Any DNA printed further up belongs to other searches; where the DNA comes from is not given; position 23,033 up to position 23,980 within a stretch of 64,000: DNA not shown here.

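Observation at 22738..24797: Tandem duplicated methyltransferase-fold genes with a degenerate SAM motif I, flanked by an SRPBCC gene and the speH-speE polyamine operon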

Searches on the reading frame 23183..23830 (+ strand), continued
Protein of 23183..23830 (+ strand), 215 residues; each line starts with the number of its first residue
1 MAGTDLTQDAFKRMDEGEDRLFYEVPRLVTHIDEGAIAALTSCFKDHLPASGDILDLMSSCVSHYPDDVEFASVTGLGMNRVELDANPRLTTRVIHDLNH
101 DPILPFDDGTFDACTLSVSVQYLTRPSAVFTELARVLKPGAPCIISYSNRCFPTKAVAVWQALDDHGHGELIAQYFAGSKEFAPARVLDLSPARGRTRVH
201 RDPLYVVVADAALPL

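Call 25: fold_search(model_id=the predicted structure, library=pdb)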
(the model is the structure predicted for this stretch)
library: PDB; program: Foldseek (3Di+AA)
matches with E <= 10: 1304; with E <= 0.001: 909
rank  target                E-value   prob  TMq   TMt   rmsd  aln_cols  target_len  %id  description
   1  3sm3                  2.1e-10  1.00  0.52  0.53   5.8       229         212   15  Crystal Structure of SAM-dependent methyltransferases Q8PUK2_METMA from Methanosarcina mazei. Northeast Structural Genom (released 2011-07-20)
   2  4pne_B                1.4e-09  1.00  0.59  0.47   6.4       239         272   14  Crystal Structure of the [4+2]-Cyclase SpnF (released 2015-02-18)
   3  8zc8_A                1.7e-09  1.00  0.52  0.42   7.5       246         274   15  The structure of MitM and mitomycin A with SAH in mitomycin (released 2024-11-27)
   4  8zc7_A                1.9e-09  1.00  0.51  0.42   7.7       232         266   16  Crystallographic analysis of MitM, which catalyzes the post-mitosane modification in mitomycin biosynthesis (released 2024-11-27)
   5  8ys9_A                2.0e-09  1.00  0.54  0.55   6.3       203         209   16  Crystal structure of Phosphatidylethanolamine N-methyltransferase from R. thermophilum complexed with DMPE and SAH (released 2024-10-16)
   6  8ys9_B                2.0e-09  1.00  0.50  0.52   7.9       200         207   17  Crystal structure of Phosphatidylethanolamine N-methyltransferase from R. thermophilum complexed with DMPE and SAH (released 2024-10-16)
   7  3l8d                  2.3e-09  1.00  0.56  0.59   5.7       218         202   15  Crystal structure of methyltransferase from Bacillus Thuringiensis (released 2010-01-12)
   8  3bus_B                3.1e-09  1.00  0.56  0.50   7.7       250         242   16  Crystal Structure of RebM (released 2008-03-25)
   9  4pne_A                4.4e-09  1.00  0.58  0.47   4.7       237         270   16  Crystal Structure of the [4+2]-Cyclase SpnF (released 2015-02-18)
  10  8zc8_B                5.6e-09  1.00  0.56  0.44   6.8       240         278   14  The structure of MitM and mitomycin A with SAH in mitomycin (released 2024-11-27)
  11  4qtu_D                6.4e-09  1.00  0.60  0.71   3.4       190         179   16  Structure of S. cerevisiae Bud23-Trm112 complex involved in formation of m7G1575 on 18S rRNA (SAM bound form) (released 2014-12-24)
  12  6g4w_q                9.7e-09  1.00  0.59  0.65   5.4       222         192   17  Cryo-EM structure of a late human pre-40S ribosomal subunit - State A (released 2018-06-06)
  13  4qtt_B                1.3e-08  1.00  0.59  0.71   3.3       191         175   16  Structure of S. cerevisiae Bud23-Trm112 complex involved in formation of m7G1575 on 18S rRNA (apo-form) (released 2014-12-24)
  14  4qtu_B                1.3e-08  1.00  0.61  0.68   4.3       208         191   15  Structure of S. cerevisiae Bud23-Trm112 complex involved in formation of m7G1575 on 18S rRNA (SAM bound form) (released 2014-12-24)
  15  6f5z_B                1.3e-08  1.00  0.54  0.51   7.0       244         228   16  Complex between the Haloferax volcanii Trm112 methyltransferase activator and the Hvo_0019 putative methyltransferase (released 2018-07-11)
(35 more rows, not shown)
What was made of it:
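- Foldseek gives probability 1.0 (call 25).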

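Call 31: search_solved_structures(query=A1, max_evalue=0.01, show_alignments=5)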
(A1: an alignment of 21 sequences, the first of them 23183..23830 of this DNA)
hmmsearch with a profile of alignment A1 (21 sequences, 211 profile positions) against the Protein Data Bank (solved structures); distinct sequences matched with E-value up to 0.01: 12.
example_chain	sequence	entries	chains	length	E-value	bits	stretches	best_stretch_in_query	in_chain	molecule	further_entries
7v6h_A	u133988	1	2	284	5.7e-07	32.3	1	72-190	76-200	Cyclopropane fatty-acyl-phospholipid synthase-like methyltransferase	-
8zc8_A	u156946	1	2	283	2.2e-06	30.4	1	50-146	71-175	MitM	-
21zq_A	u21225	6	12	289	2.3e-06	30.3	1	50-146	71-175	MitM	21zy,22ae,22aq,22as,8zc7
3bus_A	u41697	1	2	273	4.5e-05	26.1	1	73-145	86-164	Methyltransferase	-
3mgg_A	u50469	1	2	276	8.1e-05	25.3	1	72-147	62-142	Methyltransferase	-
8ys9_A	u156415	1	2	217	0.00015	24.4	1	65-144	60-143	Phosphatidylethanolamine N-methyltransferase/phosphatidyl-N-methylethanolamine N-methyltra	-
1ve3_A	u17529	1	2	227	0.00015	24.3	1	37-149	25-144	hypothetical protein PH0226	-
5gm1_A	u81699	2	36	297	0.00046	22.8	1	73-176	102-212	O-methylransferase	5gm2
6uv6_A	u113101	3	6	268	0.00051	22.7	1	85-145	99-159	D-glucose O-methyltransferase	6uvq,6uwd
3l8d_A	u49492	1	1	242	0.0028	20.3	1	102-145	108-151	Methyltransferase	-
4pne_A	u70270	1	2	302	0.0049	19.4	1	90-144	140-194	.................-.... protein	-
6f5z_A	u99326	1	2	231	0.0075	18.8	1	103-147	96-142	24-sterol C-methyltransferase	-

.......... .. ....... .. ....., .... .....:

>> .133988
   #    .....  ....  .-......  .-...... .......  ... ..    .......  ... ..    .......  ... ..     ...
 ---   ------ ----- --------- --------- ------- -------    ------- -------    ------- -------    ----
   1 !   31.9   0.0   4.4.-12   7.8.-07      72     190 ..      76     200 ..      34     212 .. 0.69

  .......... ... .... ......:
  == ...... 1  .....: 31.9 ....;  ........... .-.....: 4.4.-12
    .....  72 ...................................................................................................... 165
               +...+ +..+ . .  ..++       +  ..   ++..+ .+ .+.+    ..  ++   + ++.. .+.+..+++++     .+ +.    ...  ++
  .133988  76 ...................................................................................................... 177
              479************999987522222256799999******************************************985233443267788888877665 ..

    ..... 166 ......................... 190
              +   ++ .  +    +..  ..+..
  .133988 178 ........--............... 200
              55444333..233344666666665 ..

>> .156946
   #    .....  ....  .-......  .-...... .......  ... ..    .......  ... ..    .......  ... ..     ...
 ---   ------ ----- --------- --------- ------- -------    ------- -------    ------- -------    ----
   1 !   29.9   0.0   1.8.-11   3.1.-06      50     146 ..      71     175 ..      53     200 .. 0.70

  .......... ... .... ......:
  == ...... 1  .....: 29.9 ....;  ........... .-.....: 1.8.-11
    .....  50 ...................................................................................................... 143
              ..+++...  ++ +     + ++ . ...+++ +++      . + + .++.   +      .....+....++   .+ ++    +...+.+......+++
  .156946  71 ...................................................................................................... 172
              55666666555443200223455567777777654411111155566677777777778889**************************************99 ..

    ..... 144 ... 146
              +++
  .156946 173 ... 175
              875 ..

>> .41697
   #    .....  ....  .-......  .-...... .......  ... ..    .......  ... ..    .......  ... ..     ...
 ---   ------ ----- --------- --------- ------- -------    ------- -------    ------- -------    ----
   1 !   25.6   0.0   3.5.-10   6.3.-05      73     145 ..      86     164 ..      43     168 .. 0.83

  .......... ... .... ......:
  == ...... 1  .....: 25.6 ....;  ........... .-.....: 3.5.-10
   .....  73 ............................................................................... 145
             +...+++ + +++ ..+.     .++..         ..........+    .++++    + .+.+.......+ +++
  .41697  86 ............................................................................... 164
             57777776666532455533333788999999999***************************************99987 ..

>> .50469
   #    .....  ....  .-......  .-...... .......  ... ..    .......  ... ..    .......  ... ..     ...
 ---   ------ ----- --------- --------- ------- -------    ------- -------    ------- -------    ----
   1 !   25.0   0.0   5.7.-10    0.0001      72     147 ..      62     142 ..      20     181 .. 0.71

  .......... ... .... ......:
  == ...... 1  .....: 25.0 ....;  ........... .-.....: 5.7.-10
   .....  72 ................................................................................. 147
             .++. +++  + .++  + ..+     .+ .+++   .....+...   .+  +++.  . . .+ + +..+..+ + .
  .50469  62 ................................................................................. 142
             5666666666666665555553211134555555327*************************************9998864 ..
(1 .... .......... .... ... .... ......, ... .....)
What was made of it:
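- Checked: The sequences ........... and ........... occupy the GxGxG position, as shown by the HMM alignment to MitM (call 31).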

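Call 32: find_encoding_contigs(protein=P0006, flank=5000, max_places=2)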
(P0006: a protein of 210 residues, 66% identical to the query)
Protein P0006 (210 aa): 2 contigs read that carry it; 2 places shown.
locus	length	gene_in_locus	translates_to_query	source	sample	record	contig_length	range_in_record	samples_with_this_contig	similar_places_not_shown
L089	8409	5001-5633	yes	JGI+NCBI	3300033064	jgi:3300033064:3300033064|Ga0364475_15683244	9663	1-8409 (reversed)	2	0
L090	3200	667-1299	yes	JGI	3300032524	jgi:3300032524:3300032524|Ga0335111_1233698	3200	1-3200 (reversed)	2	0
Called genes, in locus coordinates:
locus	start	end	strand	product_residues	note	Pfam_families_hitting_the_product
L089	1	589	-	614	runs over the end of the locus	PF05378:Hydant_A_N, PF01968:Hydantoinase_A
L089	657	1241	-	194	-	PF08238:Sel1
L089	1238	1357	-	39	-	-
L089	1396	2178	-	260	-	PF00561:Abhydrolase_1, PF00975:Thioesterase (weak), PF12697:Abhydrolase_6, PF12146:Hydrolase_4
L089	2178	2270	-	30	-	-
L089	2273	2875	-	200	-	PF00440:TetR_N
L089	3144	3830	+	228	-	PF04752:ChaC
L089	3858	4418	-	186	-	PF02627:CMD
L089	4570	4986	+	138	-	PF10604:Polyketide_cyc2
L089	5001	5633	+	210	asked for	PF08241:Methyltransf_11 (weak)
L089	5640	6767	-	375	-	PF00278:Orn_DAP_Arg_deC, PF02784:Orn_Arg_deC_N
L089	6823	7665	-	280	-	PF17284:Spermine_synt_N, PF01564:Spermine_synth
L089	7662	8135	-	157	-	PF02675:AdoMet_dc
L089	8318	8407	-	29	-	?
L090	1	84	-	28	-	?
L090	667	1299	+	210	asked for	PF08241:Methyltransf_11 (weak)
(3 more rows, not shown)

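Call 33: find_encoding_contigs(protein=P0003, flank=5000, max_places=2)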
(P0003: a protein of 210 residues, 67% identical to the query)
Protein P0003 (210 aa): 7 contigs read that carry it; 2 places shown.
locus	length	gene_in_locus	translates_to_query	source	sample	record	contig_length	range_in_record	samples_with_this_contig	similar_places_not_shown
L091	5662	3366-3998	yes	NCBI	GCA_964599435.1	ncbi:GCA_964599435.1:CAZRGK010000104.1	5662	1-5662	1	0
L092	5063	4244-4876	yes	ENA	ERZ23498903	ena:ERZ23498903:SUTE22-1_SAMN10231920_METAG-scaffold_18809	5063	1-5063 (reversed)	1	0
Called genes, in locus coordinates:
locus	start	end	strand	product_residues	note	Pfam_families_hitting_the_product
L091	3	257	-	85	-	?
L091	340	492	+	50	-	-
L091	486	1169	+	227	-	PF04752:ChaC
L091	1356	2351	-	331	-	-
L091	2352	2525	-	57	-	-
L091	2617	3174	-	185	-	PF02627:CMD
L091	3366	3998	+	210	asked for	PF08241:Methyltransf_11 (weak)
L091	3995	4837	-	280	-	PF17284:Spermine_synt_N, PF01564:Spermine_synth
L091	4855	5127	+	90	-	-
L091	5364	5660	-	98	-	?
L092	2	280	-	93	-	?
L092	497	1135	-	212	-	PF00440:TetR_N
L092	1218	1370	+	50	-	-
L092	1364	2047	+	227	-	PF04752:ChaC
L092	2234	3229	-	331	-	-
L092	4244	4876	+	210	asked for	PF08241:Methyltransf_11 (weak)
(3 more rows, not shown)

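Call 34: find_encoding_contigs(protein=P0013, flank=5000, max_places=2)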
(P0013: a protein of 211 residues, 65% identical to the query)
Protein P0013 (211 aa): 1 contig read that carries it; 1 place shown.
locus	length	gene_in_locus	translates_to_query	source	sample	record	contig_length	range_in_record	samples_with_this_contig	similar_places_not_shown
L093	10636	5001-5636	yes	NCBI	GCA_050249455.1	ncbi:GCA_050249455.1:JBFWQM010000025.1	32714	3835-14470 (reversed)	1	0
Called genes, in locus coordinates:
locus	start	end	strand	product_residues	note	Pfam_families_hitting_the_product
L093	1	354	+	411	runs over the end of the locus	PF04909:Amidohydro_2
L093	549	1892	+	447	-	PF02606:LpxK (weak)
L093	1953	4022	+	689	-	-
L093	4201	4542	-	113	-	PF07372:DUF1491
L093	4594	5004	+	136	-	PF01230:HIT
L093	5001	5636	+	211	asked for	PF08241:Methyltransf_11, PF13649:Methyltransf_25 (weak)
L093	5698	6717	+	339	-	PF01145:Band_7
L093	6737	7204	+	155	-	PF01957:NfeD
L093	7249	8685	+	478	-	PF01593:Amino_oxidase, PF12831:FAD_oxidored (weak), PF13450:NAD_binding_8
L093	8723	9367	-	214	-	PF11769:DUF3313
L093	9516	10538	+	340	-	PF00355:Rieske, PF19112:VanA_C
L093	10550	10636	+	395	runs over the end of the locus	PF07690:MFS_1, PF06779:MFS_4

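Call 35: find_encoding_contigs(protein=P0012, flank=5000, max_places=2)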
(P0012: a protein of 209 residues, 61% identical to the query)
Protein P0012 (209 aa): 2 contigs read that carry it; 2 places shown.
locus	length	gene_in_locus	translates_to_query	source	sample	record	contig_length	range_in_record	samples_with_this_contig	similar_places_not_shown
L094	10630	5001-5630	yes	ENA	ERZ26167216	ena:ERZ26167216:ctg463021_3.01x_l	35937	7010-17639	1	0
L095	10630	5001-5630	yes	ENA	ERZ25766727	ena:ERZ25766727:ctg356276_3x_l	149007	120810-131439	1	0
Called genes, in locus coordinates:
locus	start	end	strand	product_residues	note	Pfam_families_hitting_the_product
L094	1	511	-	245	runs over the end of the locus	PF12762:DDE_Tnp_IS1595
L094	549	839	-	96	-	PF02775:TPP_enzyme_C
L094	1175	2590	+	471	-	PF00089:Trypsin, PF13365:Trypsin_2, PF00595:PDZ (weak), PF13180:PDZ_2, PF17820:PDZ_6 (weak)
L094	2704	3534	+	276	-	PF00072:Response_reg, PF00486:Trans_reg_C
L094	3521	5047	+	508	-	PF00672:HAMP, PF00512:HisKA, PF02518:HATPase_c, PF13581:HATPase_c_2 (weak)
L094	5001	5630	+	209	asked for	PF08241:Methyltransf_11 (weak)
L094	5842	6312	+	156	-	PF00011:HSP20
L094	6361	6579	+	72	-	PF06620:DUF1150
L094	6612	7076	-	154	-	PF00359:PTS_EIIA_2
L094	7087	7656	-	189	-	PF02482:Ribosomal_S30AE, PF16321:Ribosom_S30AE_C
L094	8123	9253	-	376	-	PF04963:Sigma54_CBD, PF04552:Sigma54_DBD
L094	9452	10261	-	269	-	PF00005:ABC_tran, PF13304:AAA_21 (faint), PF12399:BCA_ABC_TP_C (weak)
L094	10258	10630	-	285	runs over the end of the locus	PF03968:LptD_N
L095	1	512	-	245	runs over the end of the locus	PF12762:DDE_Tnp_IS1595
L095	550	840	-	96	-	PF02775:TPP_enzyme_C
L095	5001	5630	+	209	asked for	PF08241:Methyltransf_11 (weak)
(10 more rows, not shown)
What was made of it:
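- Relatives at 61-65% identity lie in unrelated contexts, such as HIT/Band_7 and a histidine kinase/HSP20 (calls 34, 35).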

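Call 52: search_protein_families(library=pfam, alignment_id=A2, max_evalue=0.0001)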
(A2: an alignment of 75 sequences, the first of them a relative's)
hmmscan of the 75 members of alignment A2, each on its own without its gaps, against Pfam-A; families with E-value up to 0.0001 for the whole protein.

A. member 1, L001:1963-2925:+ (320 aa): 0 families

B. families by the number of members that match (of 75 scanned): 82 families (the first 25 are shown)
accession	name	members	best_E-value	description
PF12867.12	DinB_2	5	3.8e-12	DinB superfamily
PF03992.22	ABM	4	1.8e-20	Antibiotic biosynthesis monooxygenase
PF00293.34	NUDIX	4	2.1e-17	NUDIX domain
PF01261.30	AP_endonuc_2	3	2.5e-48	Xylose isomerase-like TIM barrel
PF03379.19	CcmB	3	9.4e-12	CcmB protein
PF13191.12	AAA_16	3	3.2e-08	AAA ATPase domain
PF01019.26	G_glu_transpept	2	1.5e-131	Gamma-glutamyltranspeptidase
PF02515.22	CoA_transf_3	2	2.7e-101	CoA-transferase family III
PF20903.3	SPL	2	2.5e-76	Spore photoproduct lyase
PF02668.22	TauD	2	1.2e-67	Taurine catabolism dioxygenase TauD, TfdA family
PF13561.12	adh_short_C2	2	1.1e-60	Enoyl-(Acyl carrier protein) reductase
PF00916.26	Sulfate_transp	2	4.3e-60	Sulfate permease family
PF00106.31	adh_short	2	4.2e-48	short chain dehydrogenase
PF13424.12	TPR_12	2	1.8e-22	Tetratricopeptide repeat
PF00931.28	NB-ARC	2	1.9e-20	NB-ARC domain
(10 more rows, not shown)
